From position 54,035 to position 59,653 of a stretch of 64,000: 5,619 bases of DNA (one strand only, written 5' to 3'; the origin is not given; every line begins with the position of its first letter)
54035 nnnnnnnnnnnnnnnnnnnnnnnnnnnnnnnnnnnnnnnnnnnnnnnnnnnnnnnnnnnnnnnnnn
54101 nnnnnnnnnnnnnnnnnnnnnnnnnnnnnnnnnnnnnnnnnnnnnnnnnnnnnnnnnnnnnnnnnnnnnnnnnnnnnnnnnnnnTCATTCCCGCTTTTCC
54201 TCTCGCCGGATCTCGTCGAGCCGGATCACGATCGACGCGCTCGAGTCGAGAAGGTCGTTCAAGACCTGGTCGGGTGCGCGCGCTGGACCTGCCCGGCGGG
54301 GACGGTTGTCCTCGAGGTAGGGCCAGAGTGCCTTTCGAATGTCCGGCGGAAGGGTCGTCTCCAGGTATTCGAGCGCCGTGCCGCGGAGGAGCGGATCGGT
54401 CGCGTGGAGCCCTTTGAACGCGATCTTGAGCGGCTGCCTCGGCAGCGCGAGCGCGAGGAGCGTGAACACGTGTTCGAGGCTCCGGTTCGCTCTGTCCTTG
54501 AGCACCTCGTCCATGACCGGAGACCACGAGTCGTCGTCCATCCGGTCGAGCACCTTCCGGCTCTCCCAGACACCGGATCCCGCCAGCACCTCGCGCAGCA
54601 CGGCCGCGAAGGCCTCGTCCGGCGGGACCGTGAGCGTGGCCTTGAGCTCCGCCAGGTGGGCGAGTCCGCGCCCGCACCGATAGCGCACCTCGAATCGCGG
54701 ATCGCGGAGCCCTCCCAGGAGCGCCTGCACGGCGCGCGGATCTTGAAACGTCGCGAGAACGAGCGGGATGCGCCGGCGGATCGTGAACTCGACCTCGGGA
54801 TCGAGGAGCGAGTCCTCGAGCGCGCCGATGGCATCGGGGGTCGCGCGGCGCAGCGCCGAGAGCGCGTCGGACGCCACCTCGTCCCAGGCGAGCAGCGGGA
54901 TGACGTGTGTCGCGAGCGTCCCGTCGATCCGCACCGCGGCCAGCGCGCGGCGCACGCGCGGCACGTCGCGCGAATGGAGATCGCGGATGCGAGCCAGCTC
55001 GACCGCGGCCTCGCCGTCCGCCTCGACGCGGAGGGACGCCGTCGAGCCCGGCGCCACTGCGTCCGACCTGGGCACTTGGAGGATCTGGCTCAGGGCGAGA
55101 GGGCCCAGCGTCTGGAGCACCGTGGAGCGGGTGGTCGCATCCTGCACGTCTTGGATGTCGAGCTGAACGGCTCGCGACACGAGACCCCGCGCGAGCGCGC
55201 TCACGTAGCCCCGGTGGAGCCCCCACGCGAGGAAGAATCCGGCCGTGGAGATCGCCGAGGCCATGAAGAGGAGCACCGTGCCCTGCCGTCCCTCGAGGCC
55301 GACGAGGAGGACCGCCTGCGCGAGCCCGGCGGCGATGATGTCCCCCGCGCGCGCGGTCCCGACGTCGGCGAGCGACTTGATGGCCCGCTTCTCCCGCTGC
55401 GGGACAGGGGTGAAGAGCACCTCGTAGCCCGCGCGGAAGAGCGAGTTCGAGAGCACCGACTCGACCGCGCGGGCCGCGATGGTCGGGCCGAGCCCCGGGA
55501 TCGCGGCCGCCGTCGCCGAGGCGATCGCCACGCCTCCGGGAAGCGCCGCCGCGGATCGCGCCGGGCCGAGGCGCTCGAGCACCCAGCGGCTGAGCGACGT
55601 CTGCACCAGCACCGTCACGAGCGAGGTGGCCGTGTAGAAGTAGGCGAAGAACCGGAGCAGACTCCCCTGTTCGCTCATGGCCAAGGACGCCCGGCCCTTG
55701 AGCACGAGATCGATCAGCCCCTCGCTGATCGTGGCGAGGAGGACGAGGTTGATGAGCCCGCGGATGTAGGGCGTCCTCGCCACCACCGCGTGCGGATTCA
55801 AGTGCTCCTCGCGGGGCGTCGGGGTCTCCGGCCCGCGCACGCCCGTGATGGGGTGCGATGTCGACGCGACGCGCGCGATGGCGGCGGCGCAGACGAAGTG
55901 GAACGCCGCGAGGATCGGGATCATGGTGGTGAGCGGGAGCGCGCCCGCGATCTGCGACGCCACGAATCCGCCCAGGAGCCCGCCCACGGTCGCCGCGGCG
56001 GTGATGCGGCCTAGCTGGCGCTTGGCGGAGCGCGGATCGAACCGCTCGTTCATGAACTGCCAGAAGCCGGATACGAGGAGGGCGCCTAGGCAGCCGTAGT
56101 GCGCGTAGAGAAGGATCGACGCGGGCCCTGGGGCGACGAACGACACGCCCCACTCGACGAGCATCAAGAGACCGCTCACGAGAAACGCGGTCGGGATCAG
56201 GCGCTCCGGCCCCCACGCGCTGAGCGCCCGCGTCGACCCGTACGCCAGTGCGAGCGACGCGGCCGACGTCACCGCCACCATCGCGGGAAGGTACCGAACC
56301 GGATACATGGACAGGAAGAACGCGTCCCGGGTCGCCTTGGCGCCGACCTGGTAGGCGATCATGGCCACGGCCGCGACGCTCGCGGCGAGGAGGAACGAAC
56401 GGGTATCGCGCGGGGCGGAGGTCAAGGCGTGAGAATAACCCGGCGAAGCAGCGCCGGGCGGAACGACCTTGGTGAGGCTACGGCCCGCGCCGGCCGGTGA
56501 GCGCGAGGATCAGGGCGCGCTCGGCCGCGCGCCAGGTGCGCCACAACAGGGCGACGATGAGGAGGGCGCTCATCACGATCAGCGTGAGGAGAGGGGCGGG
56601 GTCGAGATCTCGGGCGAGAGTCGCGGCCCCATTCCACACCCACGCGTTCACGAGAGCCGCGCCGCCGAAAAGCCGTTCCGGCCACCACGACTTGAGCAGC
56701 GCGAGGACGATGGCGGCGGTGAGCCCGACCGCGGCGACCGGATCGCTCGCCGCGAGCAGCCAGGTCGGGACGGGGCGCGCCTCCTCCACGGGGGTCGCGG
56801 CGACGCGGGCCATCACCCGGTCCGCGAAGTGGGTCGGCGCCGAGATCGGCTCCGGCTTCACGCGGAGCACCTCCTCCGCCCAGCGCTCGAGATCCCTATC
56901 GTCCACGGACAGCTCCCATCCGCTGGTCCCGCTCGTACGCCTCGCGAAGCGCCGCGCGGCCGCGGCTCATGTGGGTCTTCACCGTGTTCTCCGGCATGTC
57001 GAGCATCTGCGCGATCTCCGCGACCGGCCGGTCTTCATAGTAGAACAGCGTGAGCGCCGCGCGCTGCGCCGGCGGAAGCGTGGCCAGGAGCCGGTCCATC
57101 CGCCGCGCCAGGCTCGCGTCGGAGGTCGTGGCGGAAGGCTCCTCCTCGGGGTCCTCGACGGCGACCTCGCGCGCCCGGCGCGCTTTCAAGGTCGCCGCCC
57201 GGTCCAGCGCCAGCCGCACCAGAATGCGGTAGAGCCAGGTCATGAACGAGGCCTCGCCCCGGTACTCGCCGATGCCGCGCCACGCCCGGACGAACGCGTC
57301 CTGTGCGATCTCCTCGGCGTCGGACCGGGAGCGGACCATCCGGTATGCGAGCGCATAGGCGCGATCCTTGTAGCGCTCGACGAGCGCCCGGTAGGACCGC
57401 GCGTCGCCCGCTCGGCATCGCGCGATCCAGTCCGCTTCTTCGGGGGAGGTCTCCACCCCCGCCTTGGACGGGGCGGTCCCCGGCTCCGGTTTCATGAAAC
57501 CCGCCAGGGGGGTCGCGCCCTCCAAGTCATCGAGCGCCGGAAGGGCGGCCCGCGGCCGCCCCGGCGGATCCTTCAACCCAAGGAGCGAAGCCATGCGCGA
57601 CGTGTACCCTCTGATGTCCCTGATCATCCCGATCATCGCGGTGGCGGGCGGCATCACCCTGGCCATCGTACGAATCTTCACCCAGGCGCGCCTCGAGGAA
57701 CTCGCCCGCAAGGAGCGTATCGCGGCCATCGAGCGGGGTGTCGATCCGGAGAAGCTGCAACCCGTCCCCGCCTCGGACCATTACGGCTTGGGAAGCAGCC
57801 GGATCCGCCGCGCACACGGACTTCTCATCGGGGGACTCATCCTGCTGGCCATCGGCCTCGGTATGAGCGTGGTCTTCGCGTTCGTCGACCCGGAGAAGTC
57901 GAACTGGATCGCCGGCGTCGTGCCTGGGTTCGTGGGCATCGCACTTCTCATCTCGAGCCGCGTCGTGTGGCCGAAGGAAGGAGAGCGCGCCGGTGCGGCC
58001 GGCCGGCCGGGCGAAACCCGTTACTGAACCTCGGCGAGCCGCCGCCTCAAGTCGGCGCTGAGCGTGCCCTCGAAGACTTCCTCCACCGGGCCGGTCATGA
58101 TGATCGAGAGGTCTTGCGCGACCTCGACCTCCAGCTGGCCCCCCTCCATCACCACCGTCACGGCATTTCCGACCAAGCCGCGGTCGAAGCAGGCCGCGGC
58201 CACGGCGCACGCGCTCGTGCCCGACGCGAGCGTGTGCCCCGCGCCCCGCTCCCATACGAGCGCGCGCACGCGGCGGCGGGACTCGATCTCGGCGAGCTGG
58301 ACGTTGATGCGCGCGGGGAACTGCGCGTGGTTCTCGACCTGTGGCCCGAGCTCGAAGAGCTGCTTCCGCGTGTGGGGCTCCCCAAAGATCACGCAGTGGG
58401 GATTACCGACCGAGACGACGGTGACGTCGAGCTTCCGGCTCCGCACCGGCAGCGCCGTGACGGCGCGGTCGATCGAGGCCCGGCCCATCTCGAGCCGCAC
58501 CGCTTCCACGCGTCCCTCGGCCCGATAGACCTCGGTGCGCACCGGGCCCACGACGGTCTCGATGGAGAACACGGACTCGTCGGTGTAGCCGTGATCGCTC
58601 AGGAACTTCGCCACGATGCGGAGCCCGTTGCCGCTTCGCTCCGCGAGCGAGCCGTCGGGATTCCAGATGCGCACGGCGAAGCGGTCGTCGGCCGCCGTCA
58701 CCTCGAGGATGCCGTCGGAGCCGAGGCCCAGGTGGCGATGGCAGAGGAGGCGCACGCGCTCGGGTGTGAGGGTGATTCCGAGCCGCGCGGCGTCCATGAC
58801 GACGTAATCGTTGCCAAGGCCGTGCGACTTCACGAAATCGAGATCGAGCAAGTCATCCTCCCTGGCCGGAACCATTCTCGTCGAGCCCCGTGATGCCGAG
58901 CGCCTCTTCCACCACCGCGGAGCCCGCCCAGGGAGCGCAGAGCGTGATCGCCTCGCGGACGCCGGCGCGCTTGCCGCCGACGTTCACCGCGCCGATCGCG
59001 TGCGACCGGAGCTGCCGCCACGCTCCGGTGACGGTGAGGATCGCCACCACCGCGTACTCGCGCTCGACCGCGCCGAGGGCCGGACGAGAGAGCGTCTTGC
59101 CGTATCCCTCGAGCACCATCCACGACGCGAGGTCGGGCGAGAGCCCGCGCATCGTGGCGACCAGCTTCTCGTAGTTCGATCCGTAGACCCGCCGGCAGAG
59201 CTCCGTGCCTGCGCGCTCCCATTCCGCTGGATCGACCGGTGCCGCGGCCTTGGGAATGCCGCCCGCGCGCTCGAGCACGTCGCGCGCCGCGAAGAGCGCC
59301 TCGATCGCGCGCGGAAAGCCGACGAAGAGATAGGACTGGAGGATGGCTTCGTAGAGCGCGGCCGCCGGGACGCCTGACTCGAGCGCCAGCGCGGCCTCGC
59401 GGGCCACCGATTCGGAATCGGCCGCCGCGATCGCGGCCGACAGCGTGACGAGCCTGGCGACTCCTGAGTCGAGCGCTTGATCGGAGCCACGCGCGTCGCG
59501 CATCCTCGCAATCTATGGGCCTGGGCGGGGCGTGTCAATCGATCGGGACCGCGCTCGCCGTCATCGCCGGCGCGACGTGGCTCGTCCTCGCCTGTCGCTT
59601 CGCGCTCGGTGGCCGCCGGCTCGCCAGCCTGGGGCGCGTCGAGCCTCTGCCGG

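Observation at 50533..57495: ECF sigma / anti-sigma pair followed by a three-gene translationally coupled envelope operon (transporter-HEAT fusion plus two GT-C-like polytopic proteins)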

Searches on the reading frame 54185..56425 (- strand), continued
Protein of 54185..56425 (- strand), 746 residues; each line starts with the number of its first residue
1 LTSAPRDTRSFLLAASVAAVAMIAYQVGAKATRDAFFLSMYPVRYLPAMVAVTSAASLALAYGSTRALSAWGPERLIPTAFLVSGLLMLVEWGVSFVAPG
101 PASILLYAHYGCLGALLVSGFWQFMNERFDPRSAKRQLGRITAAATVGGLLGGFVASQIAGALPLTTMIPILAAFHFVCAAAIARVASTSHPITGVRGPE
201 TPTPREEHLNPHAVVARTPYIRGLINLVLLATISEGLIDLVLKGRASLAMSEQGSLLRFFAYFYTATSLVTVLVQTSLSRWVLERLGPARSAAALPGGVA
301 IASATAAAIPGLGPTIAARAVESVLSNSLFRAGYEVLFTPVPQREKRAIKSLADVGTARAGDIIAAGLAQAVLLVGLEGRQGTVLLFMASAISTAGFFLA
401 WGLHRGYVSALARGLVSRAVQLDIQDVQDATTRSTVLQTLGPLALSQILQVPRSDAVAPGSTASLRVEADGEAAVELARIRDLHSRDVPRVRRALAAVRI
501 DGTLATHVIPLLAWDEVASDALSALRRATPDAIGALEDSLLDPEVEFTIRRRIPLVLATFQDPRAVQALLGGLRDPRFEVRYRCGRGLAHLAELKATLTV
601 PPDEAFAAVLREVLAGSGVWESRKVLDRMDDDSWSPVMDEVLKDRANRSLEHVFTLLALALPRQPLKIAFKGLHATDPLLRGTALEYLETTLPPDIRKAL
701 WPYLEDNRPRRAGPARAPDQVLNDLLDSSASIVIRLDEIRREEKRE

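Call 89: search_protein_families(library=ncbifam, proteins=[L019:13909-15660:-, L004:12292-13788:-, L019:15632-17413:-], max_evalue=0.01)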
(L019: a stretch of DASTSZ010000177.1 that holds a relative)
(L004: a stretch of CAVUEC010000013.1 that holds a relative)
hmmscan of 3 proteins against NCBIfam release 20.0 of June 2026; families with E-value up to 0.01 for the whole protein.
L019:13909-15660:- (583 aa): 0 families

L004:12292-13788:- (498 aa): 2 families
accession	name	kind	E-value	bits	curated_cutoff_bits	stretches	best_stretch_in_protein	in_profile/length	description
TIGR00769.1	AAA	superfamily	9.2e-11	41.3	387.2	2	269-488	243-471/472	NTP/NDP exchange transporter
TIGR00880.1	2_A_01_02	superfamily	0.00081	19.5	131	1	68-195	5-131/141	multidrug resistance protein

L019:15632-17413:- (593 aa): 2 families
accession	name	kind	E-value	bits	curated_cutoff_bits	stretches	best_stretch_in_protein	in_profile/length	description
NF047779.1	Omp85_fam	subfamily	6.5e-15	55.5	200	1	405-576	242-423/423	Omp85 family outer membrane protein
TIGR03303.1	OM_YaeT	equivalog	0.0051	15.2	297.15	1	245-552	406-712/741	outer membrane protein assembly factor BamA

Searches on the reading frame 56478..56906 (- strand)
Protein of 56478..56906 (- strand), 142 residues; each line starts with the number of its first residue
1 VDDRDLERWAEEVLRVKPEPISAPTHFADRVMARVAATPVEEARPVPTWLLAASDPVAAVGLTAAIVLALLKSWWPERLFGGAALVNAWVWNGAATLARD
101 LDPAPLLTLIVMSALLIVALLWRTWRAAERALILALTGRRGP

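Call 5: search_protein_families(library=pfam, proteins=[window:56478-56906:-], max_evalue=0.01)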
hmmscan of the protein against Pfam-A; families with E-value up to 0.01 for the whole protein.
window:56478-56906:- (142 aa): 0 families

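Call 6: search_protein_families(library=ncbifam, proteins=[window:56478-56906:-], max_evalue=0.01)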
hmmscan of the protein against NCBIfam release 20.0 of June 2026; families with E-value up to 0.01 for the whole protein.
window:56478-56906:- (142 aa): 0 families

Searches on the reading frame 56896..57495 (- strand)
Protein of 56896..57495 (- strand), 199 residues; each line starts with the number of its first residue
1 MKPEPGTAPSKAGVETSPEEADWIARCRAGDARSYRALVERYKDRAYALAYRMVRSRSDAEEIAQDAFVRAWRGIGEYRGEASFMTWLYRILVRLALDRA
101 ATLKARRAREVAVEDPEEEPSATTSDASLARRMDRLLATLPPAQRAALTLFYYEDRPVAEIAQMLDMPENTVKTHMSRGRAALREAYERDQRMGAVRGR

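Call 5: search_protein_families(library=pfam, proteins=[window:56896-57495:-], max_evalue=0.01)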
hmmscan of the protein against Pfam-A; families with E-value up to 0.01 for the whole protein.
window:56896-57495:- (199 aa): 5 families
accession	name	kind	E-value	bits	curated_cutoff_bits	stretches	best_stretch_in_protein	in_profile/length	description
PF08281.18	Sigma70_r4_2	-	1e-18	67.2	25.7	1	131-183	2-54/54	Sigma-70, region 4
PF04542.20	Sigma70_r2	-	1.3e-17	63.8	24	1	38-102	1-67/71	Sigma-70 region 2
PF04545.22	Sigma70_r4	-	3.2e-13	49.4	24.1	1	136-185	1-50/50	Sigma-70, region 4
PF06056.18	Terminase_5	-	0.00018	21.8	20.3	1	149-197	7-55/58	Putative ATPase subunit of terminase (gpP-like)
PF07638.17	Sigma70_ECF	-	0.0012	19.2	21.1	1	21-186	5-182/185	ECF sigma factor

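Call 6: search_protein_families(library=ncbifam, proteins=[window:56896-57495:-], max_evalue=0.01)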
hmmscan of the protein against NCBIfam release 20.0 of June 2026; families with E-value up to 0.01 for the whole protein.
window:56896-57495:- (199 aa): 93 families (the best 25 are shown)
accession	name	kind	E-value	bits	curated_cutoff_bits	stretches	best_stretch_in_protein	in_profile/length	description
NF004113.0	PRK05602.1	equivalog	5e-38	130.8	208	1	18-192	30-206/211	RNA polymerase sigma factor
NF007225.0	PRK09643.1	equivalog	1.6e-36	125.9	190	1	17-188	11-183/204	RNA polymerase sigma factor SigM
NF007223.0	PRK09641.1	equivalog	8.7e-35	120.3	209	1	24-187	9-184/187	RNA polymerase sigma factor SigW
TIGR02948.1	SigW_bacill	equivalog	6e-32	111.2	243.1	1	24-185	9-182/187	RNA polymerase sigma factor SigW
TIGR02937.1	sigma70-ECF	superfamily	1.8e-30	105.7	42.9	1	35-186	3-164/165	sigma-70 family RNA polymerase sigma factor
NF008888.0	PRK11922.1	equivalog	1.9e-30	106.2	204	1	16-190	13-199/231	RNA polymerase sigma factor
TIGR02954.1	Sig70_famx3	hypoth_equivalog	6.5e-29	100.9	188.5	1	24-189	7-169/170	RNA polymerase sigma-70 factor, TIGR02954 family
NF009171.0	PRK12518.1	equivalog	1.7e-28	99.8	208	1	16-188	10-185/191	RNA polymerase sigma factor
NF009190.0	PRK12538.1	equivalog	3.3e-28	99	303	1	18-192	48-224/233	RNA polymerase sigma factor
NF009166.1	PRK12513.1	equivalog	8e-28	97.5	206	1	20-187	9-186/193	RNA polymerase sigma factor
NF006089.0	PRK08241.1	subfamily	1.5e-27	96.6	240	2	18-125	7-113/343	RNA polymerase subunit sigma-70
TIGR02983.1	SigE-fam_strep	subfamily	4.6e-27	94.9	141.55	1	31-189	4-160/162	SigE family RNA polymerase sigma factor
NF058625.1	sigma_PG0214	equivalog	1.2e-26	93.4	130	1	33-192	4-166/170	GFO_1088 family ECF-type sigma factor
TIGR02985.1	Sig70_bacteroi1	subfamily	8e-26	91.2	126.4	1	34-186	2-161/162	RNA polymerase sigma-70 factor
NF009176.0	PRK12524.1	equivalog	1.6e-25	90.1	264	1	24-188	17-185/196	RNA polymerase sigma factor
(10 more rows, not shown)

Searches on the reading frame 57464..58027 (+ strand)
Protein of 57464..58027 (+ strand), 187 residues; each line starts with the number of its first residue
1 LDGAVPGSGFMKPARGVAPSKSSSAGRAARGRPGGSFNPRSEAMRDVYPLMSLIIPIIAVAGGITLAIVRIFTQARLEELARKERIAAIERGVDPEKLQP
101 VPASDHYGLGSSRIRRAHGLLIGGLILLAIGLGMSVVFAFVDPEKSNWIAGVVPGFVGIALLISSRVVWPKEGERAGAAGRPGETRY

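Call 5: search_protein_families(library=pfam, proteins=[window:57464-58027:+], max_evalue=0.01)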
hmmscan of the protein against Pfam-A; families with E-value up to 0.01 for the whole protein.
window:57464-58027:+ (187 aa): 1 family
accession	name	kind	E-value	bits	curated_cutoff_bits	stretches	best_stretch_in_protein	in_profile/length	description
PF19762.4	DUF6249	-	1.8e-09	37.9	33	1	55-166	2-101/104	Domain of unknown function (DUF6249)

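Call 6: search_protein_families(library=ncbifam, proteins=[window:57464-58027:+], max_evalue=0.01)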
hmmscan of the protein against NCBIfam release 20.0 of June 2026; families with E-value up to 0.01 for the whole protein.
window:57464-58027:+ (187 aa): 1 family
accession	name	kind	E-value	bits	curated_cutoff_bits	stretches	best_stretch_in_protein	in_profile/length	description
TIGR03920.1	T7SS_EccD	equivalog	0.0089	14.9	94.95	0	112-167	305-360/455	type VII secretion integral membrane protein EccD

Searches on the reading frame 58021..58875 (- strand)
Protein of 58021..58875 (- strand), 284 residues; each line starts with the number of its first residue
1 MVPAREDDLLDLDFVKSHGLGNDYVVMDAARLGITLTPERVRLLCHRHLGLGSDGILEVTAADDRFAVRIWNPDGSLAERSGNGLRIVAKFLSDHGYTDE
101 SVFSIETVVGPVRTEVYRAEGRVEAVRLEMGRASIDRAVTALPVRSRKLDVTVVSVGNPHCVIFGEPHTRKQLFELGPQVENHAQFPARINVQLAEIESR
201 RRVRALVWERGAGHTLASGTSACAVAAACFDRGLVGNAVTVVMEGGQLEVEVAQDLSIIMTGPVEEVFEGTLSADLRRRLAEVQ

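Call 5: search_protein_families(library=pfam, proteins=[window:58021-58875:-], max_evalue=0.01)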
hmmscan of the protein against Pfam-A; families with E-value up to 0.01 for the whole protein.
window:58021-58875:- (284 aa): 2 families
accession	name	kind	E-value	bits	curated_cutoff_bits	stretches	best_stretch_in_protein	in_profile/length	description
PF01678.24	DAP_epimerase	-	4.3e-51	172.5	34.7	2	153-265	2-119/121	Diaminopimelate epimerase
PF05544.16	Pro_racemase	-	0.0026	17.3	27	0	65-240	68-252/325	Proline racemase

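Call 6: search_protein_families(library=ncbifam, proteins=[window:58021-58875:-], max_evalue=0.01)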
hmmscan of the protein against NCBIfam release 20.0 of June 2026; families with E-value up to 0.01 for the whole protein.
window:58021-58875:- (284 aa): 2 families
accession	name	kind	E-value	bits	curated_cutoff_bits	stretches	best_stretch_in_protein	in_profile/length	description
TIGR00652.1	DapF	equivalog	8.2e-67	225.5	114.65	1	13-272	2-268/270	diaminopimelate epimerase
NF038284.1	bifunc_DapF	exception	2.4e-15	56.6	350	1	19-231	17-220/254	bifunctional diaminopimelate epimerase/glutamate racemase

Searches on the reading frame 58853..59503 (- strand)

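Call 63: search_protein_families(library=pfam, proteins=[window:58853-59503:-], max_evalue=0.0001)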
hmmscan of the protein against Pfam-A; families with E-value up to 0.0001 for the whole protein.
window:58853-59503:- (216 aa): 1 family
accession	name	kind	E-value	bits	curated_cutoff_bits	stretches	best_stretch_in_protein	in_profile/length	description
PF02627.25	CMD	-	1.5e-13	51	23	2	133-204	10-81/84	Carboxymuconolactone decarboxylase family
